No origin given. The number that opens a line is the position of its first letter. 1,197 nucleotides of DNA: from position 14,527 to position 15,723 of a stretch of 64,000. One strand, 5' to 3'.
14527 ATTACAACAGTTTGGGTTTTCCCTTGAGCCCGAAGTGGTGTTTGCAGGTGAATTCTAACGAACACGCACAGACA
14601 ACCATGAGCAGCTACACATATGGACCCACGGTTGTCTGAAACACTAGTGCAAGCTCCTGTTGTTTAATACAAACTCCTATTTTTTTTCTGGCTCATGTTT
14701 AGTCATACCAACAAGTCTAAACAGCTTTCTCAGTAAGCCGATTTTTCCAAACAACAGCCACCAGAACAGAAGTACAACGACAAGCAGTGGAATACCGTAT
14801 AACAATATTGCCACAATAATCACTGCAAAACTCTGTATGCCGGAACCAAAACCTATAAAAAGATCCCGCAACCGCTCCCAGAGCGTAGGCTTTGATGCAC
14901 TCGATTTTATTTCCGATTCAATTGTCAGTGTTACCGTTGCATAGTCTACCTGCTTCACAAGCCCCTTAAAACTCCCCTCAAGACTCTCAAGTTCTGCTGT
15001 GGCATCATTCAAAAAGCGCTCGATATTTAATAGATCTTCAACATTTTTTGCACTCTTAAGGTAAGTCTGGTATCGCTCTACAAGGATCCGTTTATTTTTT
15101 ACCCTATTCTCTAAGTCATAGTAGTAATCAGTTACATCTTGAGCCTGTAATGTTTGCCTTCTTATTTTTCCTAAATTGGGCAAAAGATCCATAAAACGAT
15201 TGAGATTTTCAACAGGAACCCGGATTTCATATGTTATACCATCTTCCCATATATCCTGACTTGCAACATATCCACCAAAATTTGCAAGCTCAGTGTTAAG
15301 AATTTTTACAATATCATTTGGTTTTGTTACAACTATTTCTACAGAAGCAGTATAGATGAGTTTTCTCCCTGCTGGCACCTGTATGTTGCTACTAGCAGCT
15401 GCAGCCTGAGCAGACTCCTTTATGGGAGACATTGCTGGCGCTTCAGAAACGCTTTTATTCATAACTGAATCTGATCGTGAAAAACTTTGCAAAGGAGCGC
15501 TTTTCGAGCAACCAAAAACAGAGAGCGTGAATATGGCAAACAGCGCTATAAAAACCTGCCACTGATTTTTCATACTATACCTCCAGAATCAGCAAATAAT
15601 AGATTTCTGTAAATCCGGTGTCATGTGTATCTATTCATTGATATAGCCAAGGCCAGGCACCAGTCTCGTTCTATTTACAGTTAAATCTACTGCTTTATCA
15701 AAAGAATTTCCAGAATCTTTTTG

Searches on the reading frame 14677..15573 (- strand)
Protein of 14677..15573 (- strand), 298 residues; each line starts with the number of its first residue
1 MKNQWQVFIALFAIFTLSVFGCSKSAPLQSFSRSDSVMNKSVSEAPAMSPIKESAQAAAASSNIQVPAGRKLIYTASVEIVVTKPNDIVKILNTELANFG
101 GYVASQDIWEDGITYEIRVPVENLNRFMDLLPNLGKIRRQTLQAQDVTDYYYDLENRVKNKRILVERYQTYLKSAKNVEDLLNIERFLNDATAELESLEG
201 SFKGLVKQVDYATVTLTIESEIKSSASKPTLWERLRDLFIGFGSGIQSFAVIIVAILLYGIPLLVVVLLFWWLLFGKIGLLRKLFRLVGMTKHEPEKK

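Call 49: search_protein_families(library=pfam, max_evalue=0.01, proteins=[window:14677-15573:-])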
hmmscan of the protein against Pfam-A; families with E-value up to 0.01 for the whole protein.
window:14677-15573:- (298 aa): 1 family
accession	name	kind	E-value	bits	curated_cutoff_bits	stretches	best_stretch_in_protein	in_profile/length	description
PF14257.11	DUF4349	-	6.7e-53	179.6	27.7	1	70-272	1-213/213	Domain of unknown function (DUF4349)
